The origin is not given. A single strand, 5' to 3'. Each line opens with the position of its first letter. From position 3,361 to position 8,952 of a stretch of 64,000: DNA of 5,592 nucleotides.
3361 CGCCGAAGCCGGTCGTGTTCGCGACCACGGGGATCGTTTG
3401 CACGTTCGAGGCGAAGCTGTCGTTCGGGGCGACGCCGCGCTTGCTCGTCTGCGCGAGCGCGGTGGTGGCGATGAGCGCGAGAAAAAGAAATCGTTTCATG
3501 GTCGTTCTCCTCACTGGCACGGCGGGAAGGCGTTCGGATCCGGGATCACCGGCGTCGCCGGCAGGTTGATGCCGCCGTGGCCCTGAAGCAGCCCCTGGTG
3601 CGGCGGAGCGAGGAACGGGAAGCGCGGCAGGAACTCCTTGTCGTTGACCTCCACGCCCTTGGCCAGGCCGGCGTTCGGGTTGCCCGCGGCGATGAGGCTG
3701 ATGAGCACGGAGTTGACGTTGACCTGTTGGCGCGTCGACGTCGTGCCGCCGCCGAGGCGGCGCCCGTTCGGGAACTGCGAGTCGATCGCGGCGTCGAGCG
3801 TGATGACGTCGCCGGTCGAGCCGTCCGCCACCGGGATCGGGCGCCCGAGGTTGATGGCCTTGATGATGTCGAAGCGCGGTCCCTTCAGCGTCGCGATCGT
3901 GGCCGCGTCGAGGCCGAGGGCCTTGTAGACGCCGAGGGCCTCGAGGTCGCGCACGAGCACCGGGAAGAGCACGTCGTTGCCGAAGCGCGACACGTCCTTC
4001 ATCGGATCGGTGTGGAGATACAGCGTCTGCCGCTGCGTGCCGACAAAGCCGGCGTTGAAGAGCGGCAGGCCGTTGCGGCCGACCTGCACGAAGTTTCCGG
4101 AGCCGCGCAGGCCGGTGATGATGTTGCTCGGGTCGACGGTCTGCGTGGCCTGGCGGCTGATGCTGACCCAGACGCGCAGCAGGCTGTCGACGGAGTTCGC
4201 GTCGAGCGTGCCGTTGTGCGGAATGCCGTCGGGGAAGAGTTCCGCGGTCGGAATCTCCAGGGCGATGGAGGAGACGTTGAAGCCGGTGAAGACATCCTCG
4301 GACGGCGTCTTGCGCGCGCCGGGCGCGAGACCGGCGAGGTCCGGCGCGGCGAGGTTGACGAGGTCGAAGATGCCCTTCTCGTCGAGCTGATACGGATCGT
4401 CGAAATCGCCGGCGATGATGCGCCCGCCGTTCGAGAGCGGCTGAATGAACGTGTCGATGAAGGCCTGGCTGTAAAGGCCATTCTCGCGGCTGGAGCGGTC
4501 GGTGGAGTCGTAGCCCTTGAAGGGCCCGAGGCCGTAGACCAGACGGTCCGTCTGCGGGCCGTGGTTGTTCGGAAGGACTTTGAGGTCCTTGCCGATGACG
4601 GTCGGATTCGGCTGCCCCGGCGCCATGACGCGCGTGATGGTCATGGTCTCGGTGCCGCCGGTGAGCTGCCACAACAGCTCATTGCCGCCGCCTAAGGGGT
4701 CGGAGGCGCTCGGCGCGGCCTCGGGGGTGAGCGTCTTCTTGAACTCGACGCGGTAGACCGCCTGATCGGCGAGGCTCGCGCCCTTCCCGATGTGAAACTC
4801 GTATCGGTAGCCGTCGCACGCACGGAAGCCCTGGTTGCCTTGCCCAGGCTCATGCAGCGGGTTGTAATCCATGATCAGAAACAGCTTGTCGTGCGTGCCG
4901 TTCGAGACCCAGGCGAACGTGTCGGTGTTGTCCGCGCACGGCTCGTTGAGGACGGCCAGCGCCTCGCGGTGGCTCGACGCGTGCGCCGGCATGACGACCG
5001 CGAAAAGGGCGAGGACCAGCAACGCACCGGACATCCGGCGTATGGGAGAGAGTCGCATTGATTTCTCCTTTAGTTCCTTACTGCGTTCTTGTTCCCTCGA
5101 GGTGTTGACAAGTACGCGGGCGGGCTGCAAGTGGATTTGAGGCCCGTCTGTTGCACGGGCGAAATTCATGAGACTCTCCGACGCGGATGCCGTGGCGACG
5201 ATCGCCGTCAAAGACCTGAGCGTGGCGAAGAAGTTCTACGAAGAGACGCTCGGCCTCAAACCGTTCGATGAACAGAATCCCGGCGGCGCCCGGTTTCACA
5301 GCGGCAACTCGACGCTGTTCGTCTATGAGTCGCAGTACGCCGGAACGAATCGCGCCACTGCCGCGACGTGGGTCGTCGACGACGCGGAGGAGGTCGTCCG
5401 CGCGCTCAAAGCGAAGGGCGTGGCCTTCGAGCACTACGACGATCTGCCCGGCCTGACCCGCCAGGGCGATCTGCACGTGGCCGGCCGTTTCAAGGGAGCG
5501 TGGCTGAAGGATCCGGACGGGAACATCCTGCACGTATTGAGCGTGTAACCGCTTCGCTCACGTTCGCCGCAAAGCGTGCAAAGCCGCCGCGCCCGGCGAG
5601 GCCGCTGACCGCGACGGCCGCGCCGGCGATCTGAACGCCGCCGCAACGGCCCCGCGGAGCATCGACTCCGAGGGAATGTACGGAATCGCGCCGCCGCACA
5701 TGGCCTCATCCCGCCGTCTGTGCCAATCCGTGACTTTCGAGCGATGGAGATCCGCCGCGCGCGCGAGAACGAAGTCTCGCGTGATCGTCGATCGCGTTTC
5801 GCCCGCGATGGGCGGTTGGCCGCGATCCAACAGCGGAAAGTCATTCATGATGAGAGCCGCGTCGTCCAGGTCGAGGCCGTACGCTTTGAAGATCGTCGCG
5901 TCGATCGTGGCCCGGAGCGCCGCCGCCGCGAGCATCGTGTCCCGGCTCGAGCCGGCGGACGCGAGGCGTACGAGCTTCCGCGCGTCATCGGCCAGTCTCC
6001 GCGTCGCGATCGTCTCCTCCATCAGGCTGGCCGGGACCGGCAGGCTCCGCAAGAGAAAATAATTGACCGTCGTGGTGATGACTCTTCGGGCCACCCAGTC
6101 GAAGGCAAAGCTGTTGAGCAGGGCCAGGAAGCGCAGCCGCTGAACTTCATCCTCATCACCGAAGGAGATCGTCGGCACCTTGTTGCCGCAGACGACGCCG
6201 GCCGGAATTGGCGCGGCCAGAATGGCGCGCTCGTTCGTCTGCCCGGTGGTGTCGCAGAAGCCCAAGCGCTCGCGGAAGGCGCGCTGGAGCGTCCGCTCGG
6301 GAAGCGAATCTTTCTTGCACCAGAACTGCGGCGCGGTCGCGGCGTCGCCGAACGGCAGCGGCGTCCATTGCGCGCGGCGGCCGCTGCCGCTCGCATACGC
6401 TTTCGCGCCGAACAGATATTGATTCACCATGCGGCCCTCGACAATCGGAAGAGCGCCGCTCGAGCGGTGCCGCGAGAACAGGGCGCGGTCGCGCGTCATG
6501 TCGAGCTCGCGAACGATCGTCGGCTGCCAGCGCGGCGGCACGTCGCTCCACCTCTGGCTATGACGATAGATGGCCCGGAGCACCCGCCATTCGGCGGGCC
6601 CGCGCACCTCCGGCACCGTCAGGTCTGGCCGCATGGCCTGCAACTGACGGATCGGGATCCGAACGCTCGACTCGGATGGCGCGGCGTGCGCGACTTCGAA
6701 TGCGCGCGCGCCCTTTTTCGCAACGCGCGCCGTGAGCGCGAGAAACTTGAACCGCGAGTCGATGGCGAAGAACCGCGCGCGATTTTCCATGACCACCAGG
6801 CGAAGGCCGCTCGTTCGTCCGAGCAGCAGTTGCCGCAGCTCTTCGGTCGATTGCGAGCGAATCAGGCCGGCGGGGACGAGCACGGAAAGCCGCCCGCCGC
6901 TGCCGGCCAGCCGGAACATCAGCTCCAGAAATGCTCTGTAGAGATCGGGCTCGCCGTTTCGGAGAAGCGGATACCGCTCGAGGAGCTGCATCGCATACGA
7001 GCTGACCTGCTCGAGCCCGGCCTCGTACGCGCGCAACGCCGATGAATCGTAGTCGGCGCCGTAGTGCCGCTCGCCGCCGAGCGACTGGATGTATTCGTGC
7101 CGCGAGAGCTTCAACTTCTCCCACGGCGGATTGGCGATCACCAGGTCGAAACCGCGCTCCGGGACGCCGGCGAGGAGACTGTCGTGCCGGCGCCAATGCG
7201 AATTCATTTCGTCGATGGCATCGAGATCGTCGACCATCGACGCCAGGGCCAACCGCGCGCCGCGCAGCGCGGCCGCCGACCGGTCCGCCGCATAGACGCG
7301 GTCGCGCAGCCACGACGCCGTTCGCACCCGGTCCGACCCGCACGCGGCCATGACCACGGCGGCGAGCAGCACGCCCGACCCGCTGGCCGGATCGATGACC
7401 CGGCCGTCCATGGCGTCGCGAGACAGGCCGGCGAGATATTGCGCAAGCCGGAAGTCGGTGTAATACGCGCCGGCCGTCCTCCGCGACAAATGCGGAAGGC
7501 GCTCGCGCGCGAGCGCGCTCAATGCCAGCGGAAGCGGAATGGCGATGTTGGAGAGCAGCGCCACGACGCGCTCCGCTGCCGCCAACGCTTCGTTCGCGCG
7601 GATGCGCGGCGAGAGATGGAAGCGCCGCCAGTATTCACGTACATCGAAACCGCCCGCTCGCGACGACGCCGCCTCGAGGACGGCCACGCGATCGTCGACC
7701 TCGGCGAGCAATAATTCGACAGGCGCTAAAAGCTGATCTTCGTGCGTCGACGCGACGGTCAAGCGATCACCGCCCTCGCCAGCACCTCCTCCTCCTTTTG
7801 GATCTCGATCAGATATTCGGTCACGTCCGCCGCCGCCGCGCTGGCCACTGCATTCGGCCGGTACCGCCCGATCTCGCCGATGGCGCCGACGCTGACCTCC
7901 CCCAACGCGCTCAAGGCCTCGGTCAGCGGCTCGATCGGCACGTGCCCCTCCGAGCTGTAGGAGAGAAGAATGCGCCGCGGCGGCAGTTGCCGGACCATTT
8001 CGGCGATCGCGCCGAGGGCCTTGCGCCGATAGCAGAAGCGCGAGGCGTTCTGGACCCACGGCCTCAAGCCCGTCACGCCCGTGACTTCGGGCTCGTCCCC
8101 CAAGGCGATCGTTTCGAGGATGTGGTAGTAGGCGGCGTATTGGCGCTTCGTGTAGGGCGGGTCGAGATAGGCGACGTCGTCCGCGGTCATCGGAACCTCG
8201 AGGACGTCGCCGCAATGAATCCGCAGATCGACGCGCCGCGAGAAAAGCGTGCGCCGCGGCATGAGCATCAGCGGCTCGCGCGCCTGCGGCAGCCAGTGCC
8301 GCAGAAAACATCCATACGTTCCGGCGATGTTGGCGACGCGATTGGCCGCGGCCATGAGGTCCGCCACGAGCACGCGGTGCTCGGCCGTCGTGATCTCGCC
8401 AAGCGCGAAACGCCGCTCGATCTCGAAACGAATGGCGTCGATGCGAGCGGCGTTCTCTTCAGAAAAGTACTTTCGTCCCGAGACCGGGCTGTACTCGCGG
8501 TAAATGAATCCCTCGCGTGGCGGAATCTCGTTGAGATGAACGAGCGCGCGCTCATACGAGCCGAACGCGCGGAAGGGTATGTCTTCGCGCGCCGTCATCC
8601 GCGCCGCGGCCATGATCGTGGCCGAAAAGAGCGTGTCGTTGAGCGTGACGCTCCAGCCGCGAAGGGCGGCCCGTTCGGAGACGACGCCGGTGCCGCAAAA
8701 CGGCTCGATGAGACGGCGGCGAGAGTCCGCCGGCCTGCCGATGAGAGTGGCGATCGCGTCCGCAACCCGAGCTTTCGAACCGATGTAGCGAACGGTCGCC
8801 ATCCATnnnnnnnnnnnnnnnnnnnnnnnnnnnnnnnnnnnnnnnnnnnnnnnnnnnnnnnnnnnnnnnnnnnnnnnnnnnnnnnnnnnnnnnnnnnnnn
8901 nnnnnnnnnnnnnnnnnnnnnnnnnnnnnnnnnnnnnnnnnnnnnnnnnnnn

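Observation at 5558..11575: Tightly coupled operon: sensor diguanylate cyclase, Dam-class methyltransferase, gamma-class TaqI/Eco57I-like adenine methyltransferase, with no endonuclease in the vicinity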

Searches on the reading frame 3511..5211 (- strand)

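Call 5: search_protein_families(library=pfam, proteins=[window:3511-5211:-], max_evalue=0.01)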
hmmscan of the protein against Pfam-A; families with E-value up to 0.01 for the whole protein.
window:3511-5211:- (566 aa): 1 family
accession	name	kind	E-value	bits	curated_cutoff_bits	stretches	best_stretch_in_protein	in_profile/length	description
PF14224.11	DUF4331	-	2.7e-46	159.1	27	1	79-537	1-421/421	Domain of unknown function (DUF4331)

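Call 6: search_protein_families(library=padloc, proteins=[window:3511-5211:-], max_evalue=0.01)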
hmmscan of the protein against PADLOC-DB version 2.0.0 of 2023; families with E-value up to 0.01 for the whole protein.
window:3511-5211:- (566 aa): 0 families

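Call 8: search_protein_families(library=ncbifam, proteins=[window:3511-5211:-], max_evalue=0.01)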
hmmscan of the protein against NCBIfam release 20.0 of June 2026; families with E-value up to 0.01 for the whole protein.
window:3511-5211:- (566 aa): 0 families

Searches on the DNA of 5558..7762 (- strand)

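Call 36: search_dna_similar(query=L033:6889-13195:+, collection=ecoli_genomes, mode=near, max_rows=8)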
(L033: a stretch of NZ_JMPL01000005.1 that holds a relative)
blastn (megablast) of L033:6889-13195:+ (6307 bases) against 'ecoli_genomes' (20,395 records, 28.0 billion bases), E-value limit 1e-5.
Records with a match: 5; places in all: 5; records where one place covers at least 80% of the query: 5.
Genomes with a match: 5 of 5426; with a place that covers at least 80% of the query: 5. Places per genome that has any: lowest 1, median 1, highest 1. On chromosomes: 5 places; on plasmids: 0.
Best place of each record, by identity: >=99% 4; 80-90% 1.
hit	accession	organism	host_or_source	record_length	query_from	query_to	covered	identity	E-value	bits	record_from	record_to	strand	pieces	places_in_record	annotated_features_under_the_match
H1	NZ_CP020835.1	Escherichia coli strain CFSAN051542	blue cheese in wax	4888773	1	6307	100%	100.0%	0e+0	11642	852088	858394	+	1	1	Eco57I restriction-modification methylase domain-containing protein | 5-methylcytosine restriction system specificity protein McrC | AAA family ATPase | DNA adenine methylase | hypothetical protein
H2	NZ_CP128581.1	Escherichia coli strain VG888-46E9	calf igloo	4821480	1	6307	100%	100.0%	0e+0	11642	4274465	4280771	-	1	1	Eco57I restriction-modification methylase domain-containing protein | 5-methylcytosine restriction system specificity protein McrC | AAA family ATPase | DNA adenine methylase | hypothetical protein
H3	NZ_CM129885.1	Escherichia coli strain MB06232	seawater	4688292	1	6307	100%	100.0%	0e+0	11636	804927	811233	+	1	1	Eco57I restriction-modification methylase domain-containing protein | 5-methylcytosine restriction system specificity protein McrC | AAA family ATPase | DNA adenine methylase | hypothetical protein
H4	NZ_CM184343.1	Escherichia coli strain ES5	Aquarana catesbeiana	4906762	1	6307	100%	99.9%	0e+0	11609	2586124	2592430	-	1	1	Eco57I restriction-modification methylase domain-containing protein | 5-methylcytosine restriction system specificity protein McrC | AAA family ATPase | DNA adenine methylase | hypothetical protein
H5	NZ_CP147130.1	Escherichia coli strain KFu015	river water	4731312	1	6307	93%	87.8%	0e+0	6882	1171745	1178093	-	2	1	Eco57I restriction-modification methylase domain-containing protein | McrC family protein | AAA family ATPase | DNA adenine methylase | hypothetical protein (x2)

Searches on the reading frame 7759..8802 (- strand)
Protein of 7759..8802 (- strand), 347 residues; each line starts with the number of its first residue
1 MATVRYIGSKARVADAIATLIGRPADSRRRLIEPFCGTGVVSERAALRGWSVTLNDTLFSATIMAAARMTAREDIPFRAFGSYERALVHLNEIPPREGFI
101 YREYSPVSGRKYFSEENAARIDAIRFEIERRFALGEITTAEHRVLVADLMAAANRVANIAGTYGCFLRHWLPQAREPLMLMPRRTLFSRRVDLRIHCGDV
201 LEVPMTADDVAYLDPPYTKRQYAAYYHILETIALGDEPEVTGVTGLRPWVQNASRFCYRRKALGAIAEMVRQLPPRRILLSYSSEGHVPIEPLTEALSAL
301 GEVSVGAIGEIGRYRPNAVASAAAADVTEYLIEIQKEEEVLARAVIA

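Call 5: search_protein_families(library=pfam, proteins=[window:7759-8802:-], max_evalue=0.01)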
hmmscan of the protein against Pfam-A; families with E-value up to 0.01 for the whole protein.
window:7759-8802:- (347 aa): 1 family
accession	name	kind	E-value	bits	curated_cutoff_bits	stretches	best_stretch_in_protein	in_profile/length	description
PF02086.21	MethyltransfD12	-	2.7e-29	103.1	22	1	6-271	1-236/253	D12 class N6 adenine-specific DNA methyltransferase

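Call 6: search_protein_families(library=padloc, proteins=[window:7759-8802:-], max_evalue=0.01)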
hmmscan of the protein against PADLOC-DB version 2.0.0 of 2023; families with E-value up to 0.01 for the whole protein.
window:7759-8802:- (347 aa): 14 families
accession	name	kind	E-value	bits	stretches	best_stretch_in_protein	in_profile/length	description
PDLC03287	MTase_II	-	4.4e-61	205.5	1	4-337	1-339/646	Type II methyltransferase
PDLC03257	MTase_II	-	4.1e-58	195.3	1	3-337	12-342/343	Type II methyltransferase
PDLC03298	MTase_II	-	2.4e-40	136.8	1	4-305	2-297/362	Type II methyltransferase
PDLC03345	MTase_II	-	2.3e-37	126.6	1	6-334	25-393/581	Type II methyltransferase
PDLC03373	MTase_II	-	2.5e-34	117.2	1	4-283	9-279/339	Type II methyltransferase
PDLC03720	oMTase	-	1.1e-33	115.3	1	1-332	1-320/326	orphan methyltransferase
PDLC03292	MTase_II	-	5.2e-22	75.8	1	4-283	81-349/722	Type II methyltransferase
PDLC03342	MTase_II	-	8.8e-18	62.5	1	3-303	24-342/383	Type II methyltransferase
PDLC03372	MTase_II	-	3.9e-14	51.1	1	109-283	33-199/259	Type II methyltransferase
PDLC03385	MTase_II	-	3.9e-08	31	1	3-130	8-122/336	Type II methyltransferase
PDLC03261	MTase_II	-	6.6e-07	26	1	195-296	496-602/643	Type II methyltransferase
PDLC04134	mad2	-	1.6e-05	21.9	1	10-56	276-320/492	mads_2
PDLC03294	MTase_II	-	0.0001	20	0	2-42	6-43/272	Type II methyltransferase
PDLC04018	PD-Lambda-5_B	-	0.00049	17.5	0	3-42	7-46/291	-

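Call 8: search_protein_families(library=ncbifam, proteins=[window:7759-8802:-], max_evalue=0.01)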
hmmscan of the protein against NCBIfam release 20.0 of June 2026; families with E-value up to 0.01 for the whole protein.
window:7759-8802:- (347 aa): 1 family
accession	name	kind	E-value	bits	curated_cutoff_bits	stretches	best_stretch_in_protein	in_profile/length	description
TIGR00571.1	dam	subfamily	6.9e-07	29.2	114.85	1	3-57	4-53/267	Dam family site-specific DNA-(adenine-N6)-methyltransferase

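Call 60: search_solved_structures(query=window:7759-8802:-, max_evalue=0.001)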
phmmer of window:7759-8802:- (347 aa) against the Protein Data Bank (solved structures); distinct sequences matched with E-value up to 0.001: 0.
